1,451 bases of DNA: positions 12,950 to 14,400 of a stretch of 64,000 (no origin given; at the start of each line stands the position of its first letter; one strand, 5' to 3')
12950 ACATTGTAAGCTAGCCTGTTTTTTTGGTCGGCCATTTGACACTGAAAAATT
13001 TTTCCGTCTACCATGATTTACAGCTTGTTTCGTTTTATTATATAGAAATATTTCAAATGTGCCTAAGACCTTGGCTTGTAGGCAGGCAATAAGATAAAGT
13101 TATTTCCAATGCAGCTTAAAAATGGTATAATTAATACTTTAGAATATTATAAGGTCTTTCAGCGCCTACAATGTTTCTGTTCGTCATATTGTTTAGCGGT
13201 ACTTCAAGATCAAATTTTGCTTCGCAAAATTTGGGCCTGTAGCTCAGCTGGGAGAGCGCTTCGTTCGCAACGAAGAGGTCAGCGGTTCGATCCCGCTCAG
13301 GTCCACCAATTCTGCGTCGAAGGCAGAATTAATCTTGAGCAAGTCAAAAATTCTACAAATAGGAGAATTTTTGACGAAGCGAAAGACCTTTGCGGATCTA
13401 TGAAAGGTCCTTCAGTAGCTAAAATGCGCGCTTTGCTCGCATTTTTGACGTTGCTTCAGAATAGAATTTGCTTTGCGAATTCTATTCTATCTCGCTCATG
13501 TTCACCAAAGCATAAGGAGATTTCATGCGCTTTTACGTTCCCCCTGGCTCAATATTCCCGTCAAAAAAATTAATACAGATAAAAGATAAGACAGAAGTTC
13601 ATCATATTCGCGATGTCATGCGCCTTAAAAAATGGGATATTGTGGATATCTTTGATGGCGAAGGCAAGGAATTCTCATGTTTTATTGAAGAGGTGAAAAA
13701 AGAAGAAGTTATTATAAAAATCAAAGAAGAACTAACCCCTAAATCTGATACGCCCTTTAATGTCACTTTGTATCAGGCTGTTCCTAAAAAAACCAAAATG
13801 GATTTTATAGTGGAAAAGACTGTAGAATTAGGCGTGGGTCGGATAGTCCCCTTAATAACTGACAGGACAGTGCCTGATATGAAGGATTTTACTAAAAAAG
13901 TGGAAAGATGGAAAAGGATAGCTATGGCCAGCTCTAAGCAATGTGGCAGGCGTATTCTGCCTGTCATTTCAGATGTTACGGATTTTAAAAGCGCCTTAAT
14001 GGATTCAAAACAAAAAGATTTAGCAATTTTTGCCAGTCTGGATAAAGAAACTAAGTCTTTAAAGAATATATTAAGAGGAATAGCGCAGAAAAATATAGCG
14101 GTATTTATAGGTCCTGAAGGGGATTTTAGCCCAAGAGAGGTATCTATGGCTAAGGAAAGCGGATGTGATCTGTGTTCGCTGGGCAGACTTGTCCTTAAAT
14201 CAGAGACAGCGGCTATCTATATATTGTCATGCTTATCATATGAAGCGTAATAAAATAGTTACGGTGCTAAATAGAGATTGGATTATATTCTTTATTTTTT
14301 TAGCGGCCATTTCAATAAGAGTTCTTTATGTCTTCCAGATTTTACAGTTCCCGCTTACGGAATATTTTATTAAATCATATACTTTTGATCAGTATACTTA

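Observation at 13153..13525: tRNA genes embedded in a conserved leader-tRNA-trailer cassette with an enclosing long-range stem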

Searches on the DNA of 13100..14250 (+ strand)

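Call 18: search_rna_families(source=window, start=13100, end=13530, threshold=evalue, max_evalue=10)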
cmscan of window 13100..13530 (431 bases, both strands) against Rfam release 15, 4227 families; matches with E-value up to 10: 9.
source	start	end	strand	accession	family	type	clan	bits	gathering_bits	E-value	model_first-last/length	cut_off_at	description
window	13233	13305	+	RF00005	tRNA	Gene; tRNA;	CL00001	65.6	29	3.4e-14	1-71/71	no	tRNA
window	13340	13483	+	RF02730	JA02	Gene; sRNA;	-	22.3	49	0.93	1-116/116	no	Aggregatibacter sRNA JA02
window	13343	13375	-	RF03729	mir-2363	Gene; miRNA;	-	15.2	90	7.8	1-72/72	no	mir-2363 microRNA precursor family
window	13452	13512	-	RF00612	SNORD75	Gene; snRNA; snoRNA; CD-box;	-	15.1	50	0.53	1-62/62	no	Small nucleolar RNA SNORD75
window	13343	13375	+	RF03729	mir-2363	Gene; miRNA;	-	14.9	90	9.6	1-72/72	no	mir-2363 microRNA precursor family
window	13432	13514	-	RF00149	snoZ103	Gene; snRNA; snoRNA; CD-box;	-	14.2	44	8.6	1-100/100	no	Small nucleolar RNA Z103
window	13280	13338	+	RF04321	tmRNA_permuted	Gene;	-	12.8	47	1.7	35-105/213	no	permuted transfer-messenger RNA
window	13114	13191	-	RF01201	snR40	Gene; snRNA; snoRNA; CD-box;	CL00054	12.4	50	7.2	1-93/93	no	Small nucleolar RNA snR40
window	13108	13418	+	RF01894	PCA3_2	Gene; lncRNA;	-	6.3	100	7.6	152-409/409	no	Prostate cancer antigen RNA 3 conserved region 2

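Call 49: search_with_rna_model(model_id=R1, sources=[L040, L041, L042, L043, L044], max_evalue=0.1)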
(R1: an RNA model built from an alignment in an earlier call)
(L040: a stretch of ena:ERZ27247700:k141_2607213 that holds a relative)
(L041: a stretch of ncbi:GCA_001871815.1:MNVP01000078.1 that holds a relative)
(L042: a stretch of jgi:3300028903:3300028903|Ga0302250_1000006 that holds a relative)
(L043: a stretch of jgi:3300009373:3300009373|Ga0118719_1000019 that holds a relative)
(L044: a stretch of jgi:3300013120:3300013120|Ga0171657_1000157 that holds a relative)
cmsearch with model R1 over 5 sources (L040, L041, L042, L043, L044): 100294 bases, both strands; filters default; matches with E-value up to 0.1: 2.
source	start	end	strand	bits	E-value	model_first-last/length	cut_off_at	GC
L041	6339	6405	+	42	7.7e-08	1-81/81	no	0.42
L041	16951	17017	+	35.1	3.6e-06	1-81/81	no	0.42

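Call 58: search_with_rna_model(model_id=R1, sources=[L045, L046, L047, L001], max_evalue=0.1)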
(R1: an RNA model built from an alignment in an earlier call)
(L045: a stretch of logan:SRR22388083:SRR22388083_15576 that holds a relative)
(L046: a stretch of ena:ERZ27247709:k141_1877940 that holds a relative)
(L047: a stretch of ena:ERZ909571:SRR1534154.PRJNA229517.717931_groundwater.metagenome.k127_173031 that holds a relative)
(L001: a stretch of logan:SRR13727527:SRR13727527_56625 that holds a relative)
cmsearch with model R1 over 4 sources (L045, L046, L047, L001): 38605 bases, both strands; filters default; matches with E-value up to 0.1: 4.
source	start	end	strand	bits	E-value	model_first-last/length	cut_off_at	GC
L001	128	207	+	77.2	1.2e-16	1-81/81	no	0.41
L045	125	204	+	65.7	6.6e-14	1-81/81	no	0.3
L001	27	110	-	44.3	8.4e-09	1-81/81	no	0.38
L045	26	107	-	43.5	1.4e-08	1-81/81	no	0.39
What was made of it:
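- Closest known: rRNA operon processing stems cut by RNase III. Different: It is absent from orthologous tRNAs in related genomes (calls 49, 58).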
